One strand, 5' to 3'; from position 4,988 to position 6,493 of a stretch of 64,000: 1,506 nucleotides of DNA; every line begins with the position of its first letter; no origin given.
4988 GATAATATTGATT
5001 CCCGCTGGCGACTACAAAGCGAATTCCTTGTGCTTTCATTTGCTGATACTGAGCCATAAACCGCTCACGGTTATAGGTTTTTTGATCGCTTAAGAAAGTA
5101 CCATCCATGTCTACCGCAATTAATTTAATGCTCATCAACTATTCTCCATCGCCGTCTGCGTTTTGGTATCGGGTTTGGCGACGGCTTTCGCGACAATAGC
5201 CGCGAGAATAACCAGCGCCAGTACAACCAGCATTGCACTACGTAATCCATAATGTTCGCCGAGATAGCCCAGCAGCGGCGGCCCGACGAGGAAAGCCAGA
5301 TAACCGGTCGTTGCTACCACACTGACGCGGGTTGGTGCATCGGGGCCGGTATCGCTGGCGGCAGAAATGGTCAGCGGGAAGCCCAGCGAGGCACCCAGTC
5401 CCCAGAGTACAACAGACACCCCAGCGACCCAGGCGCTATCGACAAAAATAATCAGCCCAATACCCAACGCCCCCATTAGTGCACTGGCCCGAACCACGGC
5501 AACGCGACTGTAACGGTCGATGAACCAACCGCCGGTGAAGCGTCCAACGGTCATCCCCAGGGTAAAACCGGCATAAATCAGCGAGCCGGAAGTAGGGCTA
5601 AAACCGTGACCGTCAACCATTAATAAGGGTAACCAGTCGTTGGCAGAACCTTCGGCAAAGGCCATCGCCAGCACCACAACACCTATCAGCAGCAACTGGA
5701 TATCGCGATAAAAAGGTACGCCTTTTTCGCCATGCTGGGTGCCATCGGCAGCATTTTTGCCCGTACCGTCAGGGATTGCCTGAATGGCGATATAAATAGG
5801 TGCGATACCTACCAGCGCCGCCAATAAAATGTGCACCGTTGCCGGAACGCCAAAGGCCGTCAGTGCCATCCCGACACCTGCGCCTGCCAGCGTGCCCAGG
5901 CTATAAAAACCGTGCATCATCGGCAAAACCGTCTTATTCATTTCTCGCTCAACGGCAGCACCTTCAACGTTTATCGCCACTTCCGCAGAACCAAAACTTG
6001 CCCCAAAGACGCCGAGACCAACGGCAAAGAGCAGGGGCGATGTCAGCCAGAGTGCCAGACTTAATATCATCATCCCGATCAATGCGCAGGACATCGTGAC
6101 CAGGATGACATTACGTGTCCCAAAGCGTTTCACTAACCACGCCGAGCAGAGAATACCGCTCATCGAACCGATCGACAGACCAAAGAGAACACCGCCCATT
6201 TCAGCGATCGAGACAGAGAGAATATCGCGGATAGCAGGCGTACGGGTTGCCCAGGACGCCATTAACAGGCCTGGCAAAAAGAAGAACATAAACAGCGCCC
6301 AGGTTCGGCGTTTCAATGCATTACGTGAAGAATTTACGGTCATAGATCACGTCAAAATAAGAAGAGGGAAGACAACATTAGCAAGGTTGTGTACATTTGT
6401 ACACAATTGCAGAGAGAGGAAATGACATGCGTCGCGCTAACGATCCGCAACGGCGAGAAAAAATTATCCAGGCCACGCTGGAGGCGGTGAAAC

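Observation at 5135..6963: TetR-family regulator divergent from an MFS transporter and HAD phosphatase operon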

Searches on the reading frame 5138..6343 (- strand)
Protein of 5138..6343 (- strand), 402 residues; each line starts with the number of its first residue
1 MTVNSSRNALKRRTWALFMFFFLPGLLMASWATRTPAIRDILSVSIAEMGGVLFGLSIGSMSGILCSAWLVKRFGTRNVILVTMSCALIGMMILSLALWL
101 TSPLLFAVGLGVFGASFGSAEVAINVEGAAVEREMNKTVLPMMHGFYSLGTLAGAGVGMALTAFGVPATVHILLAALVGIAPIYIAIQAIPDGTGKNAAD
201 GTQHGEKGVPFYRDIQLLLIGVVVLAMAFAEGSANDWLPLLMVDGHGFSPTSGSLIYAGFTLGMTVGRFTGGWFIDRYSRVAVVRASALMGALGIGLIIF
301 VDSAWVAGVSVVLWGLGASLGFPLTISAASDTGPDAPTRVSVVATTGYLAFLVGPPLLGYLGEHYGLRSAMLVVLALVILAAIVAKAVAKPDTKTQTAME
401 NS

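Call 13: search_protein_families(proteins=[window:5138-6343:-], library=ncbifam, max_evalue=0.001)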
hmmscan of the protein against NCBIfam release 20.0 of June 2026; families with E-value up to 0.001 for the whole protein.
window:5138-6343:- (402 aa): 7 families
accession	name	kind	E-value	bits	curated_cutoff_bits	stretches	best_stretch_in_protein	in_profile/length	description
TIGR00893.1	2A0114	subfamily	3.1e-09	36.3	395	1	213-384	213-394/399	D-galactonate transporter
NF009048.0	PRK12382.1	subfamily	3.3e-08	32.8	364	1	257-387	255-387/392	arabinose transporter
NF002982.0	PRK03699.1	equivalog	5.8e-06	25.6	221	1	14-390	10-385/395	MFS transporter TsgA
TIGR00895.1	2A0115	subfamily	1.1e-05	24.6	418.55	1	226-360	261-396/398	aromatic acid/H+ symport family MFS transporter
TIGR00880.1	2_A_01_02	superfamily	0.00012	22.2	131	0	258-385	5-134/141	multidrug resistance protein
NF007792.0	PRK10489.1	equivalog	0.00022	20.3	324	1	49-388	54-399/419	enterobactin transporter EntS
TIGR00881.1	2A0104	subfamily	0.00059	19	407.75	1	216-369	217-377/379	phosphoglycerate transporter protein PgtP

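Call 17: profile_search(protein=window:5138-6343:-)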
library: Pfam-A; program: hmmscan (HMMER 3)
A. the first sequence (402 residues): domains with independent E <= 10: 8; with E <= 0.001: 3
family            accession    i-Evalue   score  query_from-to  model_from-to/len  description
MFS_1             PF07690.21    3.4e-19    69.4     223-396         4-182/347  Major Facilitator Superfamily
MFS_1             PF07690.21    9.3e-13    48.2     143-334       126-324/347  Major Facilitator Superfamily
MFS_1             PF07690.21    2.5e-06    27.1       9-125       198-316/347  Major Facilitator Superfamily
Sugar_tr          PF00083.30       0.51     9.6      49-174        48-174/452  Sugar (and other) transporter
B12D              PF06522.17       0.53    10.1     103-120         8-25/54  NADH-ubiquinone reductase complex 1 MLRQ subunit
OppC_N            PF12911.12        1.1     9.7     372-397        20-45/53  N-terminal TM domain of oligopeptide transport permease C
Sugar_tr          PF00083.30        1.4     8.1     341-386        49-94/452  Sugar (and other) transporter
Sugar_tr          PF00083.30        1.6     8.0     254-320        49-118/452  Sugar (and other) transporter

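Call 28: find_homologous_proteins(query=window:5138-6343:-, max_evalue=1e-10)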
Query window:5138-6343:- (402 aa): 4068 proteins with E <= 1e-10 among 8000 candidates; the best 120 are listed.
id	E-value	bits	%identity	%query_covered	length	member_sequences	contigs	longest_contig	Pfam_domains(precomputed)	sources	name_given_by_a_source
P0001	1.9e-266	901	93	100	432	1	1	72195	PF07690.22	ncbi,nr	ncbi:MFS transporter [Escherichia coli]|nr:MFS transporter [Escherichia coli]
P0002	4.2e-264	893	93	100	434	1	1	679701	PF07690.22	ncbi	ncbi:MFS transporter [Escherichia coli]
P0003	5.5e-255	863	100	76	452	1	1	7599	PF07690.22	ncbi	-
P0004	1.0e-250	849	99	100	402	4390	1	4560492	PF07690.22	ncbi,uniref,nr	ncbi:MFS transporter [Escherichia coli]|uniref:MFS transporter n=1 Tax=Escherichia coli TaxID=562 Re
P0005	1.5e-233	793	92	100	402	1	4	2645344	PF07690.22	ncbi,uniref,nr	ncbi:MFS transporter [Citrobacter amalonaticus]|uniref:MFS transporter n=1 Tax=Citrobacter amalonati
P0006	1.9e-233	792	91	100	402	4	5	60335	PF07690.22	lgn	-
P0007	4.0e-233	791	92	100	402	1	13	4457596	PF07690.22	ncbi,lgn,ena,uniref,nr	ncbi:MFS transporter [Escherichia fergusonii]|uniref:MFS transporter n=1 Tax=Escherichia fergusonii 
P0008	5.3e-233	791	91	100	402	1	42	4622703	PF07690.22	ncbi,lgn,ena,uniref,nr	ncbi:MFS transporter [Escherichia fergusonii]|uniref:MFS transporter n=1 Tax=Escherichia fergusonii 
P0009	1.4e-232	790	91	100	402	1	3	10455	PF07690.22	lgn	-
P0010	1.7e-232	789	91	100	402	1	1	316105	PF07690.22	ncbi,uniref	ncbi:MFS transporter [Escherichia fergusonii]|uniref:MFS transporter n=1 Tax=Escherichia fergusonii 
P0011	1.9e-232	789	91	100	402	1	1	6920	PF07690.22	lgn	-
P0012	2.2e-232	789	91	100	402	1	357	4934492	PF07690.22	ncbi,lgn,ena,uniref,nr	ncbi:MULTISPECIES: MFS transporter [Escherichia]|uniref:Transporter n=2 Tax=Escherichia fergusonii T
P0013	2.9e-232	789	91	100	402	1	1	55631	PF07690.22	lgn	-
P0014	2.9e-232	789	91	100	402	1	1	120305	PF07690.22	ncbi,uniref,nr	ncbi:MFS transporter [Escherichia fergusonii]|uniref:MFS transporter n=1 Tax=Escherichia fergusonii 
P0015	2.9e-232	789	91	100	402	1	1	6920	PF07690.22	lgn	-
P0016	5.0e-232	788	91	100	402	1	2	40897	PF07690.22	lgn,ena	-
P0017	5.0e-232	788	91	100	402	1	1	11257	PF07690.22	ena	-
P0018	5.0e-232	788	91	100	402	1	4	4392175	PF07690.22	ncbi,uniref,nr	ncbi:MFS transporter [Escherichia fergusonii]|uniref:MFS transporter n=1 Tax=Escherichia fergusonii 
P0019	5.2e-232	788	96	100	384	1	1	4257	PF07690.22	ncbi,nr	ncbi:MFS transporter [Escherichia coli]|nr:MFS transporter [Escherichia coli]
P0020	5.7e-232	788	91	100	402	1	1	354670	PF07690.22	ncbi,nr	ncbi:MFS transporter [Escherichia fergusonii]|nr:MFS transporter [Escherichia fergusonii] MCH5359672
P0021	6.9e-232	787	91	100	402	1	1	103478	PF07690.22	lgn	-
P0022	7.0e-232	787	91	100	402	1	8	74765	PF07690.22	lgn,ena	-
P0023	7.0e-232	787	91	100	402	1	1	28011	PF07690.22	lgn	-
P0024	7.0e-232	787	91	100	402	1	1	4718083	PF07690.22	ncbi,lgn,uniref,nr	ncbi:MFS transporter [Escherichia fergusonii]|uniref:MFS transporter n=1 Tax=Escherichia fergusonii 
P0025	7.0e-232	787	91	100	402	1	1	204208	PF07690.22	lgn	-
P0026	7.8e-232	787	91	100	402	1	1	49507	PF07690.22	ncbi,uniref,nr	ncbi:MFS transporter [Escherichia fergusonii]|uniref:MFS transporter n=1 Tax=Escherichia fergusonii 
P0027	7.9e-232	787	91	100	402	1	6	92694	PF07690.22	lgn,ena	-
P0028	8.0e-232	787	91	100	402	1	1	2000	PF07690.22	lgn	-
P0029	9.4e-232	787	91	100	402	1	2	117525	PF07690.22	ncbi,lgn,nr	ncbi:MFS transporter [Escherichia fergusonii]|nr:MFS transporter [Escherichia fergusonii]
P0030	9.9e-232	787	91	100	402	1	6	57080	PF07690.22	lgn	-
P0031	1.1e-231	787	91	100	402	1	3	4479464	PF07690.22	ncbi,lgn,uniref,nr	ncbi:MFS transporter [Escherichia fergusonii]|uniref:MFS transporter n=1 Tax=Escherichia fergusonii 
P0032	1.2e-231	787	91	100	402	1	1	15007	PF07690.22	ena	-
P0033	1.2e-231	787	91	100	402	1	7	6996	PF00083.31,PF07690.22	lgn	-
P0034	1.2e-231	787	91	100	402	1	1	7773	PF07690.22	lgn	-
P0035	1.4e-231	786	91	100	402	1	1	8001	PF07690.22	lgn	-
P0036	2.2e-231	786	92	100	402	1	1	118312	PF00083.31,PF07690.22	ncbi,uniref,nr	ncbi:MFS transporter [Citrobacter sp. Awk 4]|uniref:MFS transporter n=1 Tax=Citrobacter sp. Awk 4 Ta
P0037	2.7e-231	785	91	100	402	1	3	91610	PF07690.22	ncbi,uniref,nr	ncbi:MFS transporter [Escherichia fergusonii]|uniref:MFS transporter n=1 Tax=Escherichia fergusonii 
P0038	3.4e-231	785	92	100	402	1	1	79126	PF07690.22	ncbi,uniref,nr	ncbi:MFS transporter [Citrobacter sp. NCU1]|uniref:MFS transporter n=1 Tax=Citrobacter sp. NCU1 TaxI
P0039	4.8e-231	785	91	100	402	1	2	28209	PF07690.22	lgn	-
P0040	7.1e-231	784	91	100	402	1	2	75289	PF07690.22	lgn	-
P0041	8.3e-231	784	91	100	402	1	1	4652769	PF07690.22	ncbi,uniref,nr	ncbi:MFS transporter [Citrobacter sp. R56]|uniref:MFS transporter n=1 Tax=Citrobacter sp. R56 TaxID=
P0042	4.4e-230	781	91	100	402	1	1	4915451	PF07690.22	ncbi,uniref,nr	ncbi:MFS transporter [Citrobacter enshiensis]|uniref:MFS transporter n=1 Tax=Citrobacter enshiensis 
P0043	5.2e-230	781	91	100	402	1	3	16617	PF07690.22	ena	-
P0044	1.4e-229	780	90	100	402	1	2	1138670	PF07690.22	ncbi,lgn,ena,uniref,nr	ncbi:MFS transporter [Citrobacter sp. ku-bf4]|uniref:MFS transporter n=1 Tax=Citrobacter TaxID=544 R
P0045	1.4e-229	780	90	100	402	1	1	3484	PF07690.22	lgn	-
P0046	4.2e-228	775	91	100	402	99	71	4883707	PF07690.22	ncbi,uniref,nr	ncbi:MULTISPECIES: MFS transporter [Citrobacter]|uniref:MFS transporter n=1 Tax=Citrobacter TaxID=54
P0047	2.1e-227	773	93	100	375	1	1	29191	PF07690.22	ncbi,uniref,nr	ncbi:MFS transporter [Shigella sonnei]|uniref:MFS transporter n=1 Tax=Shigella sonnei TaxID=624 RepI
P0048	1.1e-226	770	90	100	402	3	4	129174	PF07690.22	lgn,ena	-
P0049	3.1e-226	769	94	100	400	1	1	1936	PF07690.22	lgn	-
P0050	8.0e-226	767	71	100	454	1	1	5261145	PF07690.22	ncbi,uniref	ncbi:MFS transporter [Klebsiella pneumoniae]|uniref:MFS transporter n=1 Tax=Klebsiella pneumoniae Ta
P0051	1.4e-225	767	90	100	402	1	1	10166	PF07690.22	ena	-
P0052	4.6e-225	765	89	100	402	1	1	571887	PF07690.22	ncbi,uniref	ncbi:MFS transporter [Citrobacter amalonaticus]|uniref:MFS transporter n=1 Tax=Citrobacter amalonati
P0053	4.5e-223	758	90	100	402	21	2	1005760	PF07690.22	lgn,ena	-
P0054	2.0e-222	756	89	100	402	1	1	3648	PF07690.22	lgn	-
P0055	5.2e-222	755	88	100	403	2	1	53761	PF07690.22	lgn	-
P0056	5.5e-222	755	93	100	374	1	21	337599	PF07690.22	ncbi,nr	ncbi:MFS transporter [Escherichia coli]|nr:MFS transporter [Escherichia coli] EFB4636416.1 MFS trans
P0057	2.0e-221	753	88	100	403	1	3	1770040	PF07690.22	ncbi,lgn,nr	ncbi:MFS transporter [Salmonella enterica]|nr:MFS transporter [Salmonella enterica] EJW9558701.1 MFS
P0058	2.2e-221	753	88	100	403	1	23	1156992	PF07690.22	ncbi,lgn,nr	ncbi:MFS transporter [Salmonella enterica]|nr:MFS transporter [Salmonella enterica] EAW2891645.1 MFS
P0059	2.2e-221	753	88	100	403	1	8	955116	PF07690.22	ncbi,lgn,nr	ncbi:MFS transporter [Salmonella enterica]|nr:MFS transporter [Salmonella enterica] EDS6981772.1 MFS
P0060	2.3e-221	753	88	100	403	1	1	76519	PF07690.22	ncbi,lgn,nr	ncbi:MFS transporter [Salmonella enterica]|nr:MFS transporter [Salmonella enterica]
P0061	3.0e-221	752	88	100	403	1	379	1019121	PF07690.22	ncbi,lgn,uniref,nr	ncbi:MFS transporter [Salmonella enterica subsp. enterica serovar Mississippi]|uniref:MFS transporte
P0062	3.0e-221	752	88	100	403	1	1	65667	PF07690.22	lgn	-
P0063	4.2e-221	752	88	100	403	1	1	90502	PF07690.22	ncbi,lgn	ncbi:TPA: MFS transporter [Salmonella enterica]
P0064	4.3e-221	752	89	100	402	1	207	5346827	PF07690.22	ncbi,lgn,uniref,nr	ncbi:MFS transporter [Citrobacter rodentium]|uniref:Major facilitator superfamily protein n=2 Tax=Ci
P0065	4.3e-221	752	88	100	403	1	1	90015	PF07690.22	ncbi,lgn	ncbi:MFS transporter [Salmonella enterica]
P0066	4.5e-221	752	88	100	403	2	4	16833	PF07690.22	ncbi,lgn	-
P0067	5.7e-221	751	88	100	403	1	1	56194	PF07690.22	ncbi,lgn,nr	ncbi:MFS transporter [Salmonella enterica subsp. enterica serovar Typhimurium]|nr:MFS transporter [S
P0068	6.2e-221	751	88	100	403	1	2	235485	PF07690.22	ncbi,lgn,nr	ncbi:MFS transporter [Salmonella enterica]|nr:MFS transporter [Salmonella enterica] EIF8633510.1 MFS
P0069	7.0e-221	751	88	100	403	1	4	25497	PF07690.22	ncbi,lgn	ncbi:MFS transporter [Salmonella enterica subsp. enterica serovar Typhi]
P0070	7.2e-221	751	88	100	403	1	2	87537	PF07690.22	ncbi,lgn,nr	ncbi:MFS transporter [Salmonella enterica subsp. enterica]|nr:MFS transporter [Salmonella enterica s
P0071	7.2e-221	751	88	100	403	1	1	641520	PF07690.22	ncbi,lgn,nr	ncbi:MFS transporter [Salmonella enterica subsp. enterica serovar Canada]|nr:MFS transporter [Salmon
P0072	7.2e-221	751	88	100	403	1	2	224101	PF07690.22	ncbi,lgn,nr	ncbi:MFS transporter [Salmonella enterica subsp. enterica serovar Oranienburg]|nr:MFS transporter [S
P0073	7.2e-221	751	88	100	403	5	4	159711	PF07690.22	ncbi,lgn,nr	ncbi:MFS transporter [Salmonella enterica subsp. enterica]|nr:MFS transporter [Salmonella enterica s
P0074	8.2e-221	751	88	100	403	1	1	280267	PF07690.22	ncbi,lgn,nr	ncbi:MFS transporter [Salmonella enterica]|nr:MFS transporter [Salmonella enterica]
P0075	8.2e-221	751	88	100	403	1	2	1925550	PF07690.22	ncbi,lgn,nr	ncbi:MFS transporter [Salmonella enterica]|nr:MFS transporter [Salmonella enterica]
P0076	8.6e-221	751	88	100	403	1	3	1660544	PF07690.22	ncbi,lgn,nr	ncbi:TPA: MFS transporter [Salmonella enterica]|nr:MFS transporter [Salmonella enterica]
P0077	8.9e-221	751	88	100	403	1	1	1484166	PF07690.22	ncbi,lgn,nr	ncbi:MFS transporter [Salmonella enterica]|nr:MFS transporter [Salmonella enterica]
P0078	9.1e-221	751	87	100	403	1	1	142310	PF07690.22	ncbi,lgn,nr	ncbi:MFS transporter [Salmonella enterica]|nr:MFS transporter [Salmonella enterica]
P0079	9.7e-221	751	87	100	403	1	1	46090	PF07690.22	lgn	-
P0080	1.0e-220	751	88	100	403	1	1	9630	PF07690.22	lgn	-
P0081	1.1e-220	750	88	100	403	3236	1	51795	PF07690.22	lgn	-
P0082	1.1e-220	750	88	100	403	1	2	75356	PF07690.22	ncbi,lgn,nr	ncbi:MFS transporter [Salmonella enterica subsp. enterica serovar Typhimurium]|nr:MFS transporter [S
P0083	1.1e-220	750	88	100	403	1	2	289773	PF07690.22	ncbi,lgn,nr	ncbi:MFS transporter [Salmonella enterica]|nr:MFS transporter [Salmonella enterica] EMD3713458.1 MFS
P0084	1.2e-220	750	88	100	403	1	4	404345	PF07690.22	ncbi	ncbi:TPA: MFS transporter [Salmonella enterica subsp. enterica serovar Litchfield]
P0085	1.2e-220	750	88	100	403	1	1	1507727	PF07690.22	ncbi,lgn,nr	ncbi:MFS transporter [Salmonella enterica subsp. enterica serovar Saintpaul]|nr:MFS transporter [Sal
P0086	1.2e-220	750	88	100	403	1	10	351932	PF07690.22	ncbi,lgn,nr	ncbi:MFS transporter [Salmonella enterica subsp. enterica serovar Oranienburg]|nr:MFS transporter [S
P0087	1.2e-220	750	88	100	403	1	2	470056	PF07690.22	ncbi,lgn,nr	ncbi:MFS transporter [Salmonella enterica subsp. enterica]|nr:MFS transporter [Salmonella enterica s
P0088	1.3e-220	750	88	100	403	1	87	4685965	PF07690.22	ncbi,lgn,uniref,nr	ncbi:MFS transporter [Salmonella enterica]|uniref:MFS transporter n=2 Tax=Salmonella enterica TaxID=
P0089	1.4e-220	750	87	100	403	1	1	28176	PF07690.22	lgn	-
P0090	1.4e-220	750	87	100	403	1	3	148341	PF07690.22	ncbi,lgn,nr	ncbi:TPA: MFS transporter [Salmonella enterica subsp. enterica serovar Concord]|nr:MFS transporter [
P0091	1.4e-220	750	88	100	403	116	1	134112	PF07690.22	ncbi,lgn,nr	ncbi:MFS transporter [Salmonella enterica subsp. diarizonae]|nr:MFS transporter [Salmonella enterica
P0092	1.5e-220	750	88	100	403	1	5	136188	PF07690.22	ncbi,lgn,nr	ncbi:MFS transporter [Salmonella enterica]|nr:MFS transporter [Salmonella enterica] ECZ6677269.1 MFS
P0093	1.5e-220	750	88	100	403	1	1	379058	PF07690.22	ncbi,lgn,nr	ncbi:MFS transporter [Salmonella enterica subsp. enterica serovar Dublin]|nr:MFS transporter [Salmon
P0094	1.5e-220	750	87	100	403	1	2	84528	PF07690.22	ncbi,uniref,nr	ncbi:MFS transporter [Salmonella enterica]|uniref:MFS transporter n=1 Tax=Salmonella enterica TaxID=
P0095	1.6e-220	750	87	100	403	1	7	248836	PF07690.22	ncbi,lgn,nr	ncbi:MFS transporter [Salmonella enterica]|nr:MFS transporter [Salmonella enterica] EBF8251092.1 MFS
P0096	1.6e-220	750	88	100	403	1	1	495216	PF07690.22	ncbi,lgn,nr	ncbi:TPA: MFS transporter [Salmonella enterica]|nr:MFS transporter [Salmonella enterica]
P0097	1.6e-220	750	87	100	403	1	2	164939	PF07690.22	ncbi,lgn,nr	ncbi:MFS transporter [Salmonella enterica]|nr:MFS transporter [Salmonella enterica]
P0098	1.6e-220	750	87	100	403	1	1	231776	PF07690.22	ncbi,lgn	ncbi:MFS transporter [Salmonella enterica subsp. enterica serovar Give]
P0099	1.6e-220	750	87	100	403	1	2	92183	PF07690.22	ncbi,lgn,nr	ncbi:MFS transporter [Salmonella enterica subsp. enterica]|nr:MFS transporter [Salmonella enterica s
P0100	1.6e-220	750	88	100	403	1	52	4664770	PF07690.22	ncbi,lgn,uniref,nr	ncbi:MFS transporter [Salmonella enterica subsp. enterica serovar Gaminara]|uniref:MFS transporter n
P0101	1.7e-220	750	88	100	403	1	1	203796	PF07690.22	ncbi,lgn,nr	ncbi:MFS transporter [Salmonella enterica]|nr:MFS transporter [Salmonella enterica]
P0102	1.7e-220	750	88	100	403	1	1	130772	PF07690.22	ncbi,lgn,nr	ncbi:MFS transporter [Salmonella enterica]|nr:MFS transporter [Salmonella enterica]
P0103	1.7e-220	750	88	100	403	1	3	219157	PF07690.22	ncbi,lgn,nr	ncbi:MFS transporter [Salmonella enterica]|nr:MFS transporter [Salmonella enterica]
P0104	1.8e-220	750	88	100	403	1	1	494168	PF07690.22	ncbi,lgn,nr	ncbi:MFS transporter [Salmonella enterica subsp. enterica serovar Dublin]|nr:MFS transporter [Salmon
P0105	1.8e-220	750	88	100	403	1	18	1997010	PF07690.22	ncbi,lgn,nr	ncbi:MFS transporter [Salmonella enterica]|nr:MFS transporter [Salmonella enterica] EBU5220279.1 MFS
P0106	1.9e-220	750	87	100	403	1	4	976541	PF07690.22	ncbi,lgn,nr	ncbi:TPA: MFS transporter [Salmonella enterica subsp. enterica serovar Wien]|nr:MFS transporter [Sal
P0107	2.0e-220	750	87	100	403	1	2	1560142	PF07690.22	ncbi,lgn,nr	ncbi:MFS transporter [Salmonella enterica]|nr:MFS transporter [Salmonella enterica] EDH5048908.1 MFS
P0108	2.3e-220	749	87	100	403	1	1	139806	PF07690.22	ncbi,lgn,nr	ncbi:MFS transporter [Salmonella enterica]|nr:MFS transporter [Salmonella enterica]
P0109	2.3e-220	749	88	100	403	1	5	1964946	PF07690.22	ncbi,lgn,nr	ncbi:MFS transporter [Salmonella enterica]|nr:MFS transporter [Salmonella enterica] EJD3329142.1 MFS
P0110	2.3e-220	749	88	100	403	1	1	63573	PF07690.22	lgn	-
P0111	2.3e-220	749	87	100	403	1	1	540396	PF07690.22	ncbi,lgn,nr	ncbi:MFS transporter [Salmonella enterica]|nr:MFS transporter [Salmonella enterica]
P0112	2.3e-220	749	87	100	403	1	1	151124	PF07690.22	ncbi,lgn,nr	ncbi:MFS transporter [Salmonella enterica]|nr:MFS transporter [Salmonella enterica]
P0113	2.3e-220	749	87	100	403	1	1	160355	PF07690.22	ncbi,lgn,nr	ncbi:MFS transporter [Salmonella enterica]|nr:MFS transporter [Salmonella enterica]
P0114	2.3e-220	749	87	100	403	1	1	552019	PF07690.22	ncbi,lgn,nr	ncbi:MFS transporter [Salmonella enterica]|nr:MFS transporter [Salmonella enterica]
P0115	2.6e-220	749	87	100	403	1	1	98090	PF07690.22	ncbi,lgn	ncbi:MFS transporter [Salmonella enterica subsp. enterica serovar Kentucky]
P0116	2.6e-220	749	88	100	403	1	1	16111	PF07690.22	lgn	-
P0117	2.7e-220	749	88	100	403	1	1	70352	PF07690.22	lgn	-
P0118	2.7e-220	749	88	100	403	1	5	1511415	PF07690.22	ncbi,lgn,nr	ncbi:MFS transporter [Salmonella enterica]|nr:MFS transporter [Salmonella enterica] EIL9046403.1 MFS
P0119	2.8e-220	749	88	100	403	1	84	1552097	PF07690.22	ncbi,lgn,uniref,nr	ncbi:TPA_asm: MFS transporter [Salmonella enterica subsp. enterica serovar Enteritidis]|uniref:MFS t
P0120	2.8e-220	749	87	100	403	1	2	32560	PF07690.22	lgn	-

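Call 30: find_related_loci(query=A1, collection=genome_contigs, flank=7000)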
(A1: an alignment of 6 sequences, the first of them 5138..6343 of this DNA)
Query A1 (402 aa) in genome_contigs; peptide patterns used: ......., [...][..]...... (x = any residue, [..] = any of these).
232 stretches matched a pattern; 147 encode a relative of the query (tblastn E <= 1e-3); the best 80 are kept; 80 distinct loci.
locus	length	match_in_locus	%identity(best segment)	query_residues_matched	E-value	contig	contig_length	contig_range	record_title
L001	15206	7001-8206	100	1-402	0e+0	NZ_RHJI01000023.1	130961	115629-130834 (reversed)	Escherichia sp. E1V33 1V33_23_consensus, whole genome shotgun sequence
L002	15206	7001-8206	99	1-402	0e+0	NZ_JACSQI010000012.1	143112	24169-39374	Escherichia whittamii strain Sa2BVA5 NODE_12_length_143112_cov_8.127885, whole genome shotgun sequence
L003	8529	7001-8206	99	1-402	0e+0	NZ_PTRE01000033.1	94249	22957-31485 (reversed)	Escherichia sp. MOD1-EC7003 MOD1-EC7003_33_length_94249_cov_111, whole genome shotgun sequence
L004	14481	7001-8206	96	1-402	0e+0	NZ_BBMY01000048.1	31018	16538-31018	Escherichia albertii NBRC 107761 = DSM 17582 strain NBRC 107761, whole genome shotgun sequence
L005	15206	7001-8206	92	1-402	0e+0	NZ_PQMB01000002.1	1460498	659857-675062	Citrobacter amalonaticus strain S646 scaffold2.1, whole genome shotgun sequence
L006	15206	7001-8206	87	1-402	0e+0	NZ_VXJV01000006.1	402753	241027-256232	Salmonella enterica subsp. diarizonae strain CCUG 30040T contig_0000006, whole genome shotgun sequence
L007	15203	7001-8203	90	1-401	0e+0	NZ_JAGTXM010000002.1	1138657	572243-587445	Citrobacter amalonaticus strain ku-bf3 scaffold_1, whole genome shotgun sequence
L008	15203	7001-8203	92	1-401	0e+0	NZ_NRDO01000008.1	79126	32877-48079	Citrobacter sp. NCU1 contig_8, whole genome shotgun sequence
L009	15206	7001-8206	90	1-402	0e+0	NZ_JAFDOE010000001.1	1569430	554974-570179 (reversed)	Citrobacter sp. FP75 contig1, whole genome shotgun sequence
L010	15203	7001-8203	90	1-401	0e+0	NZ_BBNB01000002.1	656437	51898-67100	Citrobacter sedlakii NBRC 105722, whole genome shotgun sequence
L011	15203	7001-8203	85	1-401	0e+0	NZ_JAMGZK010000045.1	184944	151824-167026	Silvania hatchlandensis strain H19S6 NODE_11_length_184944_cov_55.632810, whole genome shotgun sequence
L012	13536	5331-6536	89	1-402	0e+0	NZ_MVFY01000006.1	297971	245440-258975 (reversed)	Citrobacter portucalensis strain A60 A60_S7_L001_NODE_6_length_297971_cov_19.5362, whole genome shotgun sequence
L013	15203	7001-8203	84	1-401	0e+0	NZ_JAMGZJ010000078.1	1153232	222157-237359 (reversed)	Silvania confinis strain H4N4 NODE_1_length_1153232_cov_74.376679, whole genome shotgun sequence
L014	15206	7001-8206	90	1-402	0e+0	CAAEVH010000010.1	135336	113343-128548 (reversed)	MAG TPA_asm: uncultured Raoultella sp., isolate HGM20637, WGS project CAAEVH010000000 data, contig: ERS608581_38_k95_153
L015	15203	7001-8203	89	1-401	0e+0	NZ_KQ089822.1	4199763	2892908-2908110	Citrobacter sp. MGH106 aetzL-supercont1.1, whole genome shotgun sequence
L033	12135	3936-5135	84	1-401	0e+0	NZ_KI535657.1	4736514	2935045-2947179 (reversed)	Enterobacter sp. MGH 24 addUF-supercont-complete, whole genome shotgun sequence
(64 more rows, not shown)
